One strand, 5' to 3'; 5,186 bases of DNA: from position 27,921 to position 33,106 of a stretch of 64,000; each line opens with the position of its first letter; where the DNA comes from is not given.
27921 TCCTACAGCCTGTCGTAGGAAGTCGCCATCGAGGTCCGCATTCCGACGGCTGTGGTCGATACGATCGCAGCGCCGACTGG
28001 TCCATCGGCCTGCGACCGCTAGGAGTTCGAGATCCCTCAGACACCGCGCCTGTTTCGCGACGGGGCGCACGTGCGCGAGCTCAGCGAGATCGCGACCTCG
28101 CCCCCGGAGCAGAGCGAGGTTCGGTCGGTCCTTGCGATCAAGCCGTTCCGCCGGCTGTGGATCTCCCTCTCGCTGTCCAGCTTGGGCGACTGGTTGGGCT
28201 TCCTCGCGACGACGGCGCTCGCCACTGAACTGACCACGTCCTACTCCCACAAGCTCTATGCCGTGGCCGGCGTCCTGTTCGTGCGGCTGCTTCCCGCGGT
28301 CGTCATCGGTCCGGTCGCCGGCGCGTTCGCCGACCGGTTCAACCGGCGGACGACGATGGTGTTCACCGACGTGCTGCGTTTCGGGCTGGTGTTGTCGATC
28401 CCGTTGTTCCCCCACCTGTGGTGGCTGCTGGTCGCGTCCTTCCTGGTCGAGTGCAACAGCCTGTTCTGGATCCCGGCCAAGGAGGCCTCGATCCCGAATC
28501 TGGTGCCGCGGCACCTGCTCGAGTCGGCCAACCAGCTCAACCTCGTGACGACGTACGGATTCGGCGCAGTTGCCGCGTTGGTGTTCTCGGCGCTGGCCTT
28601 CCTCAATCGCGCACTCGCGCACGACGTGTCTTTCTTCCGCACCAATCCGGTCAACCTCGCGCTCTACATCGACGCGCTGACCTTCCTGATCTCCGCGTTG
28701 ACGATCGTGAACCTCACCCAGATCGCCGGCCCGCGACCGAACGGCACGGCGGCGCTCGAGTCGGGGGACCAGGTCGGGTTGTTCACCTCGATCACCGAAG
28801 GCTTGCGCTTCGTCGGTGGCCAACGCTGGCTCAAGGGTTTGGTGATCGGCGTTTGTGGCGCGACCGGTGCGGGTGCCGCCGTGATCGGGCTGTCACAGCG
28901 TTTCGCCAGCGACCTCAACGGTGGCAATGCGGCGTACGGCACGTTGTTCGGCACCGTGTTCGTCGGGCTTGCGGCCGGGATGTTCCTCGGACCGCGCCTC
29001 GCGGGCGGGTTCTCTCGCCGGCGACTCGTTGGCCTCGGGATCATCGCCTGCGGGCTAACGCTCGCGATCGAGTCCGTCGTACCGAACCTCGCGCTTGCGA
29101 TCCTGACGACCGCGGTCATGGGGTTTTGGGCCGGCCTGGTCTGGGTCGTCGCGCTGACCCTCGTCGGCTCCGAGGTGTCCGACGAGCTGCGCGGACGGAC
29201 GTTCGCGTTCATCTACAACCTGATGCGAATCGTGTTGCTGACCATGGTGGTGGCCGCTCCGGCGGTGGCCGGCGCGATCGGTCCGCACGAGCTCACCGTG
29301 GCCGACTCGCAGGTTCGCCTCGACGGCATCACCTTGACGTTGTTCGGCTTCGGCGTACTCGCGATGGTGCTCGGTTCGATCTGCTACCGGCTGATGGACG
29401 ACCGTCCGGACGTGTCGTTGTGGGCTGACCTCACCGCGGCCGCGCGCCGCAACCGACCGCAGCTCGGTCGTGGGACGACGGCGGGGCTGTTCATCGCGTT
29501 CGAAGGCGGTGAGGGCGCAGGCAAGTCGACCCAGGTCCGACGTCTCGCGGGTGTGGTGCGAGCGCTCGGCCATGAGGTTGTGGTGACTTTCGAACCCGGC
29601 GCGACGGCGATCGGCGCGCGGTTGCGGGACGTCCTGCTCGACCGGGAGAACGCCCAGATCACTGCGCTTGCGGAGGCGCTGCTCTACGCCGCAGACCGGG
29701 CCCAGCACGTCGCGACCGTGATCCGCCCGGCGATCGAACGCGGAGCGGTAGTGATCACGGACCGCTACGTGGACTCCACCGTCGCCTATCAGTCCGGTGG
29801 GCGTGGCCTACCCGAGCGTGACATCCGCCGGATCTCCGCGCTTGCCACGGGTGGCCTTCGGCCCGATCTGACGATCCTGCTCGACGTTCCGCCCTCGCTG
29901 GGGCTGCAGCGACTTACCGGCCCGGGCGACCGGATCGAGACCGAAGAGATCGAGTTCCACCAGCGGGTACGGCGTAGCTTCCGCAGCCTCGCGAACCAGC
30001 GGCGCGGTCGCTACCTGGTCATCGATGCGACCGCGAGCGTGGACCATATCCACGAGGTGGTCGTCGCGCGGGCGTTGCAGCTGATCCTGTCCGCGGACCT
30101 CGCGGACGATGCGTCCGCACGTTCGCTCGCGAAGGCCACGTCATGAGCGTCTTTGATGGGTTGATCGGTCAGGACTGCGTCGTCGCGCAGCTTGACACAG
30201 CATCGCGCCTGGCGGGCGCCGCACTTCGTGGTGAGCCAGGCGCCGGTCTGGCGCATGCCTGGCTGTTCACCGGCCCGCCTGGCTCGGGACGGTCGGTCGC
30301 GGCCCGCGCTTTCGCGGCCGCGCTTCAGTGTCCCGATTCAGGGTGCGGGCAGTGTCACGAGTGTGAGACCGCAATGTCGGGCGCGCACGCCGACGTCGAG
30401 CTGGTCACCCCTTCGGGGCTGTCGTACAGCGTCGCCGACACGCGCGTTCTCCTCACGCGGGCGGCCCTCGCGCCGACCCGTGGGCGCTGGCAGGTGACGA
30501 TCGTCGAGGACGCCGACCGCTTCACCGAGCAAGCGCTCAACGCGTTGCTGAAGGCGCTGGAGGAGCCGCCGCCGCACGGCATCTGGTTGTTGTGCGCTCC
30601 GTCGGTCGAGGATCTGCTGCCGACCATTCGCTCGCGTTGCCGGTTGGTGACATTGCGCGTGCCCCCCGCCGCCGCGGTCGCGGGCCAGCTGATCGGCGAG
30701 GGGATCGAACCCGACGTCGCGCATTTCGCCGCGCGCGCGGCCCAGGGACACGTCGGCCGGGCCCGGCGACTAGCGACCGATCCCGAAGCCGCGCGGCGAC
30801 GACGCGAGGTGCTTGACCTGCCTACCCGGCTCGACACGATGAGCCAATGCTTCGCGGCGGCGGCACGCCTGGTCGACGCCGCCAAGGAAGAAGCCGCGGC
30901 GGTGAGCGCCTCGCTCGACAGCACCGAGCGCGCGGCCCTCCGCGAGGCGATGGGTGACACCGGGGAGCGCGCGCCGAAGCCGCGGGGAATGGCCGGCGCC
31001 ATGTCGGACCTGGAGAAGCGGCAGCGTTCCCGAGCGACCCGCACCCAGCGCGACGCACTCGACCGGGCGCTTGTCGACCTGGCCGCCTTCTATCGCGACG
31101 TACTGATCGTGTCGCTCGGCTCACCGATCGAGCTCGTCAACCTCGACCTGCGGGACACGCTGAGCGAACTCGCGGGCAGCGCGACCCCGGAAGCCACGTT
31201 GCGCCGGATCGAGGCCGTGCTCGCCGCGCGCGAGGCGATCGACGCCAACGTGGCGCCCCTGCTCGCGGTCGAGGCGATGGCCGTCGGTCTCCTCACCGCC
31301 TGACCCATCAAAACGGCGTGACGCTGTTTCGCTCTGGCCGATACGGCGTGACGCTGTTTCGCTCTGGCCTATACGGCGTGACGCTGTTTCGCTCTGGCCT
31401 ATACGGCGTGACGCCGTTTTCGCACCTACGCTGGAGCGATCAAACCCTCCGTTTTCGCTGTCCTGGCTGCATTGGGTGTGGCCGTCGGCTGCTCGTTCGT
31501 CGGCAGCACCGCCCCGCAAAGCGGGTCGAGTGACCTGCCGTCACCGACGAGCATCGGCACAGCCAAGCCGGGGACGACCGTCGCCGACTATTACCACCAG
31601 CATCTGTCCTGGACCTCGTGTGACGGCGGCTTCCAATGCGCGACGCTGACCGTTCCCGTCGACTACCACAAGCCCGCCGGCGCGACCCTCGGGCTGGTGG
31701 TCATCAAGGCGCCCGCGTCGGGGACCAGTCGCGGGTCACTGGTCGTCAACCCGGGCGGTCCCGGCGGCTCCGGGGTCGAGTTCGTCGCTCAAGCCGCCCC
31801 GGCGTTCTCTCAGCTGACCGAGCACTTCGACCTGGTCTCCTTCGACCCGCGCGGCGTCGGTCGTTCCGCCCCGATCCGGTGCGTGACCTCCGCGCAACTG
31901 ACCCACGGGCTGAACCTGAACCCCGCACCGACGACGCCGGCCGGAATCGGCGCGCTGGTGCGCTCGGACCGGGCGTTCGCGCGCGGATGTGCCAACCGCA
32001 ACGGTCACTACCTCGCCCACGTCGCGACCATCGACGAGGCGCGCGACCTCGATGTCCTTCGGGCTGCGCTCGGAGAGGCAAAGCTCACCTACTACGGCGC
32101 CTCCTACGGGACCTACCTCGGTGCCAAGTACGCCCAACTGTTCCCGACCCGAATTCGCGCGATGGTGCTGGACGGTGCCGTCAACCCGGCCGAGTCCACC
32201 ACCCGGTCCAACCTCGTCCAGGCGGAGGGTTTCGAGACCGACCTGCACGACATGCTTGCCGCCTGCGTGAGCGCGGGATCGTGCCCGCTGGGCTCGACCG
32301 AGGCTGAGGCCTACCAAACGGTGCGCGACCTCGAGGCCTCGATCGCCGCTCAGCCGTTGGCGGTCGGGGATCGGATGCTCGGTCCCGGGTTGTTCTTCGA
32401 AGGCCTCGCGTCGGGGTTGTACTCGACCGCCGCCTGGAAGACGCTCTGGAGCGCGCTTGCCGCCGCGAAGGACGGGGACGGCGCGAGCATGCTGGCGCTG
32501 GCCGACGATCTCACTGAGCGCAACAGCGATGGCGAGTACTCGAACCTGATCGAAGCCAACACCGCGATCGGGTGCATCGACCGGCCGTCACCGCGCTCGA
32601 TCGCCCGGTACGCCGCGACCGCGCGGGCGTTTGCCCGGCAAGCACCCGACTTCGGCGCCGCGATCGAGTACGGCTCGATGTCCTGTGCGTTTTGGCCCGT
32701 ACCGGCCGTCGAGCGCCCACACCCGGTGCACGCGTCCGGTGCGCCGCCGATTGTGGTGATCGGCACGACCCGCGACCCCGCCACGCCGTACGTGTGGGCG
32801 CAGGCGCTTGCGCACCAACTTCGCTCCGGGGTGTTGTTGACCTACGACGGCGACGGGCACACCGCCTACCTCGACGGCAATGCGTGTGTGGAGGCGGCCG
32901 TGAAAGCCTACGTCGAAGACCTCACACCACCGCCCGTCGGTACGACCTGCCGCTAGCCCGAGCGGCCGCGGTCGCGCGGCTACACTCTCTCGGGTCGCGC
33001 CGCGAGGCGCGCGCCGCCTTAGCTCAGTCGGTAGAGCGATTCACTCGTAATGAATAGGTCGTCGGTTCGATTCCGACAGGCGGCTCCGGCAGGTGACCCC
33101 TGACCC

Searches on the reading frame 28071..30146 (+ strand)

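Call 64: search_protein_families(library=pfam, proteins=[window:28071-30146:+], max_evalue=0.0001)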
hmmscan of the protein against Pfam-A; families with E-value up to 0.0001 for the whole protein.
window:28071-30146:+ (691 aa): 4 families
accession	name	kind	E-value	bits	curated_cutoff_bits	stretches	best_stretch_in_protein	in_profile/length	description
PF02223.23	Thymidylate_kin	-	2.6e-47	161.4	27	1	477-662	1-183/185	Thymidylate kinase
PF05977.19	MFS_3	-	9.2e-17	61.1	27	1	21-379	7-346/524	Transmembrane secretion effector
PF07690.21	MFS_1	-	7.9e-14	51.8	33.4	2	259-441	4-173/347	Major Facilitator Superfamily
PF13521.12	AAA_28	-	4.2e-05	24.3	27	1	475-579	2-95/164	AAA domain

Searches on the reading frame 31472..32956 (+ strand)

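Call 64: search_protein_families(library=pfam, proteins=[window:31472-32956:+], max_evalue=0.0001)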
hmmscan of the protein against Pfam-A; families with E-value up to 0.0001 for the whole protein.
window:31472-32956:+ (494 aa): 2 families
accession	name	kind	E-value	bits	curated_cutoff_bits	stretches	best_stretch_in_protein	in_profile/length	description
PF08386.16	Abhydrolase_4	-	7e-29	100.4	21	1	392-493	2-103/103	TAP-like protein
PF00561.26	Abhydrolase_1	-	7e-24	85.3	25.8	1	90-469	3-244/245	alpha/beta hydrolase fold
